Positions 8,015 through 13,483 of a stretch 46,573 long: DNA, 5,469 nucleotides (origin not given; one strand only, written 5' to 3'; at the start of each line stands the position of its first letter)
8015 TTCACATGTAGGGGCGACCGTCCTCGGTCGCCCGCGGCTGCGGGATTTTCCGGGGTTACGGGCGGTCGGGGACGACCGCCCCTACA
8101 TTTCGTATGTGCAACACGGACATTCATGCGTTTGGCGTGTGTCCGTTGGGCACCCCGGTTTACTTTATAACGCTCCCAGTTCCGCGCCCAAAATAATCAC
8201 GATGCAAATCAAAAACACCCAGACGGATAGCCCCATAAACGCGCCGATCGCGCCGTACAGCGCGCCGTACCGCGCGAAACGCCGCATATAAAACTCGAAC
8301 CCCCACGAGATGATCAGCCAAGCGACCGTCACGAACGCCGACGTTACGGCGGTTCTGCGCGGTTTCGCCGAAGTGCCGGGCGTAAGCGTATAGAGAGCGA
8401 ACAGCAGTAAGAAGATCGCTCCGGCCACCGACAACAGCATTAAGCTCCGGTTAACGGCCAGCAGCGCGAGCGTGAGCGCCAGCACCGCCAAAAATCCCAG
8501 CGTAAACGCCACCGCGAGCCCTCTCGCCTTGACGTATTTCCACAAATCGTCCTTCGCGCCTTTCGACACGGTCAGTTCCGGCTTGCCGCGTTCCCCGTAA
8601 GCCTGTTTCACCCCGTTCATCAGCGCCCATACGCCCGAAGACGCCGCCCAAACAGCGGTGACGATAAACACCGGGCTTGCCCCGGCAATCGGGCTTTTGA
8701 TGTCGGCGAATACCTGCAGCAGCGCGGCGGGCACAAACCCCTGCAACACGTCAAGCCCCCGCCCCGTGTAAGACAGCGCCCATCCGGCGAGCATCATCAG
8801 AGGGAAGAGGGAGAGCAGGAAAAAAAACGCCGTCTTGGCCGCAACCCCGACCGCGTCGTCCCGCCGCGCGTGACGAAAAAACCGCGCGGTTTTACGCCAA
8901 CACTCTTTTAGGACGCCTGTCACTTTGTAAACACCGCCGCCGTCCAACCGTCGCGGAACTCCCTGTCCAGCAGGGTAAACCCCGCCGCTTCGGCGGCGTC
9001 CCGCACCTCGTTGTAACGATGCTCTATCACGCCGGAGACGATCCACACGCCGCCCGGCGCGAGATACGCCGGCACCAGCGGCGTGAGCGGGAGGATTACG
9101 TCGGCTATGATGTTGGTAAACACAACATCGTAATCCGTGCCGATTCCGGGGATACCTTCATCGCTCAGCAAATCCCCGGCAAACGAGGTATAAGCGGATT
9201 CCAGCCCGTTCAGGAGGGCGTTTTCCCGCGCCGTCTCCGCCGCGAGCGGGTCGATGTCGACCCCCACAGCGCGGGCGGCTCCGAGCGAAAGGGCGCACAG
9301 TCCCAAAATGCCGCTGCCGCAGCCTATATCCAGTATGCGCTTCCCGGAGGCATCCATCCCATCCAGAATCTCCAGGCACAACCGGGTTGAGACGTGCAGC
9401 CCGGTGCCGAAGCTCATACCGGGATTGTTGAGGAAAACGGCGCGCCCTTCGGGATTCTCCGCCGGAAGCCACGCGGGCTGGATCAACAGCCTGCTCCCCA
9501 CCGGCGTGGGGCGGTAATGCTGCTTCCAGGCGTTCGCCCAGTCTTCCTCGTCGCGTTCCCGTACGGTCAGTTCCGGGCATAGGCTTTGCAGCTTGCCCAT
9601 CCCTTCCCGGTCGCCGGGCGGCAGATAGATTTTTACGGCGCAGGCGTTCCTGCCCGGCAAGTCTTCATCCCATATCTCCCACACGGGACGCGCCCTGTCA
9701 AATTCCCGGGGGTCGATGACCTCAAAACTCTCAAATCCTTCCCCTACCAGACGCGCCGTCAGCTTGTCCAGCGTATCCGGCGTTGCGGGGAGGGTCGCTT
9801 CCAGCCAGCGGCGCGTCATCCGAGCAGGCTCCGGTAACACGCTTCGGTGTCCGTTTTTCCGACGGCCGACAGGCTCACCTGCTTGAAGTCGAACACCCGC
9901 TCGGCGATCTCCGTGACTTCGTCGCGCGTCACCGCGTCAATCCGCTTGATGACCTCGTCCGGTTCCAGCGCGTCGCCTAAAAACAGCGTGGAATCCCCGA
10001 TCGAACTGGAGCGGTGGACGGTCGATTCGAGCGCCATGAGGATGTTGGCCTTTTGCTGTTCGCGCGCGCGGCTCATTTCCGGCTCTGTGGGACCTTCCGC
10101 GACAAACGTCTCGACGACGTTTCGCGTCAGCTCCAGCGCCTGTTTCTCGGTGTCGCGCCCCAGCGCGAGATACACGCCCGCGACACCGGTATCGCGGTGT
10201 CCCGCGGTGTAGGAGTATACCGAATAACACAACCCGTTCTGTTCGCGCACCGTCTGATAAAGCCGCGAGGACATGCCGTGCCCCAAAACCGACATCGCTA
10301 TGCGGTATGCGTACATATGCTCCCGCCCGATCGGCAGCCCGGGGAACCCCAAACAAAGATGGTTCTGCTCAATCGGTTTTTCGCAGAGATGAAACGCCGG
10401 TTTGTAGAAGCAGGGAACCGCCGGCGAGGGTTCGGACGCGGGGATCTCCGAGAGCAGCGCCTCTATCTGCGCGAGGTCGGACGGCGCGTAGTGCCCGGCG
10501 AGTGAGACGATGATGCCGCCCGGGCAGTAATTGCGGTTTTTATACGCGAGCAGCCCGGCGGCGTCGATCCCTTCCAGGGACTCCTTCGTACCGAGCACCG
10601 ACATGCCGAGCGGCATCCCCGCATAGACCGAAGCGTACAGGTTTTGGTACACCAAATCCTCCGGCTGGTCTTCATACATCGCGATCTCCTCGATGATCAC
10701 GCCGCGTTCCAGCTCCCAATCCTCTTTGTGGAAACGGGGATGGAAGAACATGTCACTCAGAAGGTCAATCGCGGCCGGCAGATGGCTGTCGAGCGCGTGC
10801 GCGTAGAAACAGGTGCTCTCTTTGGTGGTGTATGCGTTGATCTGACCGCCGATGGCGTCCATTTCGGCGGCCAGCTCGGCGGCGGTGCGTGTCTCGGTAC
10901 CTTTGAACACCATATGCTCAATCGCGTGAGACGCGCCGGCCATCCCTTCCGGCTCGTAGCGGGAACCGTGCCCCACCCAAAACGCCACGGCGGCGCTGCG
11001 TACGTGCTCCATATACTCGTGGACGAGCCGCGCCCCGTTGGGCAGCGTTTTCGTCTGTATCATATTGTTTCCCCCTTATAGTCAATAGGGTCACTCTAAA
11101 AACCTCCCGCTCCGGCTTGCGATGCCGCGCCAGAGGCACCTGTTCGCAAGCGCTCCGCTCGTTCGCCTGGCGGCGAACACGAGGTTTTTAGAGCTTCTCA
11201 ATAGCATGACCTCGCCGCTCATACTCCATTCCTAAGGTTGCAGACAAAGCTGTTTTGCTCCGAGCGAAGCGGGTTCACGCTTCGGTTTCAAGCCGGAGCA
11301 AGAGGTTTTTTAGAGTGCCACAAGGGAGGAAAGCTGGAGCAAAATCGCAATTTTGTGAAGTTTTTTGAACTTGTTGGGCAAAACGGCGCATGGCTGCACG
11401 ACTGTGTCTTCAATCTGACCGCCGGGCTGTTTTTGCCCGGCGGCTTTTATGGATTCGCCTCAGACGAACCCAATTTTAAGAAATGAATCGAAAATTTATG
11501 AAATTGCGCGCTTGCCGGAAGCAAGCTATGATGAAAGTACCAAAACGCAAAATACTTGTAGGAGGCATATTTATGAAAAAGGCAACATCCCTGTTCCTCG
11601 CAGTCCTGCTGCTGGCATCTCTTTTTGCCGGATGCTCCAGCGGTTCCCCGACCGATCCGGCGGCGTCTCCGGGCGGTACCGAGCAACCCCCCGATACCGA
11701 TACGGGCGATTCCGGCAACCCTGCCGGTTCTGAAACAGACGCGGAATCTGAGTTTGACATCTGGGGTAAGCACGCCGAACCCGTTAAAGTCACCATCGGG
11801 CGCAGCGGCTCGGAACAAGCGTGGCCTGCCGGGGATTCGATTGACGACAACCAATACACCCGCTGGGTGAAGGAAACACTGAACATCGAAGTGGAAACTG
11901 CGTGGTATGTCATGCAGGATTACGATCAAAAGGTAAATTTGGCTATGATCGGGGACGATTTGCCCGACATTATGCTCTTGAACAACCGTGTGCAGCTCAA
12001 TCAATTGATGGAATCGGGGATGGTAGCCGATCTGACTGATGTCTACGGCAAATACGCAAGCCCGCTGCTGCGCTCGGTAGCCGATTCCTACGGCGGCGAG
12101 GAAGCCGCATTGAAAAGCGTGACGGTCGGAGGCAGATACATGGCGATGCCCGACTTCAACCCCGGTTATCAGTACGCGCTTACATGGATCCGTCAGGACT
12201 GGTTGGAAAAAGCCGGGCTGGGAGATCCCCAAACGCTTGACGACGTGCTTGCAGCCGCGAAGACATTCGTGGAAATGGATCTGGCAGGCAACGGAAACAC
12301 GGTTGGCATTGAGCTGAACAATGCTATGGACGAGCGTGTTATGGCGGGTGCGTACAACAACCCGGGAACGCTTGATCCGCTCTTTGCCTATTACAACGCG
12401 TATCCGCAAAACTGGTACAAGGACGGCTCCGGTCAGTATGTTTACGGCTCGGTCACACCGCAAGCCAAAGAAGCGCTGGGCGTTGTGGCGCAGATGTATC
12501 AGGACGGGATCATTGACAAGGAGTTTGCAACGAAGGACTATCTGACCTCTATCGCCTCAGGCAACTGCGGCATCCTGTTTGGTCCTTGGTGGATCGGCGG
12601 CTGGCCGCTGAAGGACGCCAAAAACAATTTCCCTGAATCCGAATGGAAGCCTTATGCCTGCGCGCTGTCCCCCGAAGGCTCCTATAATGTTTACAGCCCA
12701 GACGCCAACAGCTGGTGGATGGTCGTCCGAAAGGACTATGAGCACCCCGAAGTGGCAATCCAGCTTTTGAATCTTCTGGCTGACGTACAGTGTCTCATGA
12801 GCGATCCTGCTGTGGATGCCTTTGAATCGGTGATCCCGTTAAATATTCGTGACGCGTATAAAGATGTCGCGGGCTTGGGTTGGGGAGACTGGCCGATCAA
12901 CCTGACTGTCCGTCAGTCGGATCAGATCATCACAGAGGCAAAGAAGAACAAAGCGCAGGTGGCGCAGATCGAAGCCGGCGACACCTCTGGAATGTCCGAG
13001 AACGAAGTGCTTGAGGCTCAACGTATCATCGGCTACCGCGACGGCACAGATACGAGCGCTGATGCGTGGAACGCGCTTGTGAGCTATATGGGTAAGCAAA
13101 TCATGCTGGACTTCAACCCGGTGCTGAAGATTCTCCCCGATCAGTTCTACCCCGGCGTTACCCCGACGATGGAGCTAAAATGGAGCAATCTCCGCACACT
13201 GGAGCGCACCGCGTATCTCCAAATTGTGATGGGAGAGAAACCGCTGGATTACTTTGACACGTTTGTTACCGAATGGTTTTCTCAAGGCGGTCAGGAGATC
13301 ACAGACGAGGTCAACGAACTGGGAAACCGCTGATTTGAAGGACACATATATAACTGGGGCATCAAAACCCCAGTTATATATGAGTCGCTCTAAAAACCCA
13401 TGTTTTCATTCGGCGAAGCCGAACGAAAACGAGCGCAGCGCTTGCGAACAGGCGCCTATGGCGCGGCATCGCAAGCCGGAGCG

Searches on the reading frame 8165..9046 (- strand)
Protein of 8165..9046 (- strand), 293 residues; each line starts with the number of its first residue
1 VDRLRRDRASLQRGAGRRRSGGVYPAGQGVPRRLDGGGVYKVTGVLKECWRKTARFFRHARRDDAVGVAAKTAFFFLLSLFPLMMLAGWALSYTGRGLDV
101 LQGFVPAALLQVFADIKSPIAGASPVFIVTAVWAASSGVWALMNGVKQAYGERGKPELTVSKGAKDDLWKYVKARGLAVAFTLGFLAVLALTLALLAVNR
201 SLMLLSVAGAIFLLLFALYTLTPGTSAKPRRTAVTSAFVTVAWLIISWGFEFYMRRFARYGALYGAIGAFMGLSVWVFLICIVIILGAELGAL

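Call 7: search_protein_families(library=pfam, proteins=[window:8165-9046:-], max_evalue=0.001)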
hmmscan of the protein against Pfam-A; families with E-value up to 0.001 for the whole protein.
window:8165-9046:- (293 aa): 1 family
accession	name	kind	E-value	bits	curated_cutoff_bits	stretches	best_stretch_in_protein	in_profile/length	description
PF03631.20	Virul_fac_BrkB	-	1.3e-31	110.7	33.7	1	62-290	2-251/259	Virulence factor BrkB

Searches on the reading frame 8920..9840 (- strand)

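Call 7: search_protein_families(library=pfam, proteins=[window:8920-9840:-], max_evalue=0.001)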
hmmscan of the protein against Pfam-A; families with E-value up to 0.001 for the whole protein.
window:8920-9840:- (306 aa): 8 families
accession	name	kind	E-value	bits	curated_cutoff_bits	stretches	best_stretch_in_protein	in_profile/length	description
PF06325.19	PrmA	-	3.2e-63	214.4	22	1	12-305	2-294/296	Ribosomal protein L11 methyltransferase (PrmA)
PF05175.20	MTS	-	6.7e-10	39.3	23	1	136-228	4-94/170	Methyltransferase small domain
PF13649.12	Methyltransf_25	-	4.6e-07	30.9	27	1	169-242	1-70/97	Methyltransferase domain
PF13847.12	Methyltransf_31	-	1e-06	28.9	27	1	165-243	3-81/145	Methyltransferase domain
PF03602.21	Cons_hypoth95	-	3.2e-06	27.4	24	1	164-241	40-118/182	Conserved hypothetical protein 95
PF08242.18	Methyltransf_12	-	5.7e-05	24.2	30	1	170-243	1-72/98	Methyltransferase domain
PF08241.18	Methyltransf_11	-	0.00043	21.3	21.2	1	170-213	1-43/95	Methyltransferase domain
PF13489.12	Methyltransf_23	-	0.00065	19.9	27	0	163-204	20-60/164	Methyltransferase domain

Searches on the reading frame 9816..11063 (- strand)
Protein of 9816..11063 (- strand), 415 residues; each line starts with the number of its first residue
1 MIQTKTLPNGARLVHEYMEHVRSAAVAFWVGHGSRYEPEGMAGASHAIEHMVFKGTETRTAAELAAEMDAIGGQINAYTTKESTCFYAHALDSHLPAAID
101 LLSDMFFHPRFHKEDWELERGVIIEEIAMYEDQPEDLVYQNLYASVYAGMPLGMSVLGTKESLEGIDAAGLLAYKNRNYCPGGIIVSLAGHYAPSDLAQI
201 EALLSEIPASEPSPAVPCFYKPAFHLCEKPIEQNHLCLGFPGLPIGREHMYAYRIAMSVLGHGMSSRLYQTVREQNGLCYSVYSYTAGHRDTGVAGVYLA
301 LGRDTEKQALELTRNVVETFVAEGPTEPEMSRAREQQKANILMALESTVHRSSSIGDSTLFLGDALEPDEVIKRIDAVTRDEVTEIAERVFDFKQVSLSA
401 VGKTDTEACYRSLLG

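Call 7: search_protein_families(library=pfam, proteins=[window:9816-11063:-], max_evalue=0.001)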
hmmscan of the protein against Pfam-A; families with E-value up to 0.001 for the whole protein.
window:9816-11063:- (415 aa): 2 families
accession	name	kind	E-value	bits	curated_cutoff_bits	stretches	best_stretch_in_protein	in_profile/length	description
PF00675.25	Peptidase_M16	-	6.9e-39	133.5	22.3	1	16-159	5-148/149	Insulinase (Peptidase family M16)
PF05193.26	Peptidase_M16_C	-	4.1e-28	98.9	23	1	167-336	3-180/181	Peptidase M16 inactive domain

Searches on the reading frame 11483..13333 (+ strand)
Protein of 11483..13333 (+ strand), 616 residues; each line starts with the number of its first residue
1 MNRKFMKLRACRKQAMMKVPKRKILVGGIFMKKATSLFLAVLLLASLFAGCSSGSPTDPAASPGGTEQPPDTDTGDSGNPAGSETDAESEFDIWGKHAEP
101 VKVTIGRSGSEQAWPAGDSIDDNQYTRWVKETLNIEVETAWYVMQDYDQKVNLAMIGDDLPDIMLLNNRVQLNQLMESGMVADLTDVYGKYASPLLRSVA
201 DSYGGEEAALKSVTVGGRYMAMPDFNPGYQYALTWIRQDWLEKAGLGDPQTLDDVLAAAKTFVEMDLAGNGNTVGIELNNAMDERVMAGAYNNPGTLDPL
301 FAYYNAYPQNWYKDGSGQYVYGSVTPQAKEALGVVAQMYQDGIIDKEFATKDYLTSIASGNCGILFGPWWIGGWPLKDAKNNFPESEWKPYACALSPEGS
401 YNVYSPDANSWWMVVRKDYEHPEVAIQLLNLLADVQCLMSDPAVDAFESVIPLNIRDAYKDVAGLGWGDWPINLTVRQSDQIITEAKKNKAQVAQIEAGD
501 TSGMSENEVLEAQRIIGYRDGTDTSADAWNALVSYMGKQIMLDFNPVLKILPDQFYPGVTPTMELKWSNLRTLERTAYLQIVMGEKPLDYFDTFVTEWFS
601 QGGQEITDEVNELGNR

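Call 7: search_protein_families(library=pfam, proteins=[window:11483-13333:+], max_evalue=0.001)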
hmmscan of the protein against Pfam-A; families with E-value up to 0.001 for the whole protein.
window:11483-13333:+ (616 aa): 0 families

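Call 41: search_solved_structures(query=window:11483-13333:+, max_evalue=1)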
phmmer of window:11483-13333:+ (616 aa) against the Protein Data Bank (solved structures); distinct sequences matched with E-value up to 1: 21.
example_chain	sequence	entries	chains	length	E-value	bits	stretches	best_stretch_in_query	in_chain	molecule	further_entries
5gub_A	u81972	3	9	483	3.2e-15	59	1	127-363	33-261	Extracellular solute-binding protein family 1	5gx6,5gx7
5xs8_A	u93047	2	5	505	3.4e-15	58.9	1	127-363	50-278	Extracellular solute-binding protein family 1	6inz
5gx8_A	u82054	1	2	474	3.6e-15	58.8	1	129-363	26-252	Extracellular solute-binding protein family 1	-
6jhx_A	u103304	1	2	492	9.3e-12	47.5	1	146-371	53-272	AlgQ2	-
1j1n_A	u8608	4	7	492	3.9e-11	45.5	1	146-371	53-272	AlgQ2 | Macromolecule-Binding Periplasmic Protein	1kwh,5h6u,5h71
4tqu_Q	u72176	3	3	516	4.6e-11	45.2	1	146-371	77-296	AlgQ2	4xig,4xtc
5g62_A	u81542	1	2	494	4.3e-10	42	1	135-367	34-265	ABC TRANSPORTER, SUBSTRATE-BINDING PROTEIN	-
1y3n_A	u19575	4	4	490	5e-10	41.8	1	146-399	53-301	AlgQ1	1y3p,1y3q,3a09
3vlu_A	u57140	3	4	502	5.3e-10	41.7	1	146-399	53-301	AlgQ1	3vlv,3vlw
5g5z_A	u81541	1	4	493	1.4e-09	40.3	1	135-367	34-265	ABC TRANSPORTER, SUBSTRATE-BINDING PROTEIN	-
5g5y_A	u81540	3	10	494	1.4e-09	40.3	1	135-367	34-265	ABC TRANSPORTER, SUBSTRATE-BINDING PROTEIN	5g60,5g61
6r1b_D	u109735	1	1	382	0.011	17.5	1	134-193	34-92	Putative Sn-glycerol-3-phosphate-binding lipoprotein UgpB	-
6r1b_C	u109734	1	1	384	0.012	17.5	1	134-193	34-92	Putative Sn-glycerol-3-phosphate-binding lipoprotein UgpB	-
6r1b_B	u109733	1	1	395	0.012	17.4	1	134-192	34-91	Putative Sn-glycerol-3-phosphate-binding lipoprotein UgpB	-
6r1b_A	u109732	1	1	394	0.012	17.4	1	134-192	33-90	Putative Sn-glycerol-3-phosphate-binding lipoprotein UgpB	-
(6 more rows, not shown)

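Call 43: search_protein_families(library=ncbifam, proteins=[window:11483-13333:+], max_evalue=1)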
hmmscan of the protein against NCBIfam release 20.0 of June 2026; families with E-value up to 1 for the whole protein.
window:11483-13333:+ (616 aa): 3 families
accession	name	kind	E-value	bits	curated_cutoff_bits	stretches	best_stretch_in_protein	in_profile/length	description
NF033765.2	gliding_CglD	equivalog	0.0029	15.4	400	1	35-90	6-56/1124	adventurous gliding motility lipoprotein CglD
NF058595.1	invert_tail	domain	0.19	12.1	37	1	35-66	54-86/113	lipo-invert putative C-terminal anchoring domain-containing protein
TIGR04207.1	halo_sig_pep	domain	0.29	10.8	24.6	1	33-50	1-18/30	surface glycoprotein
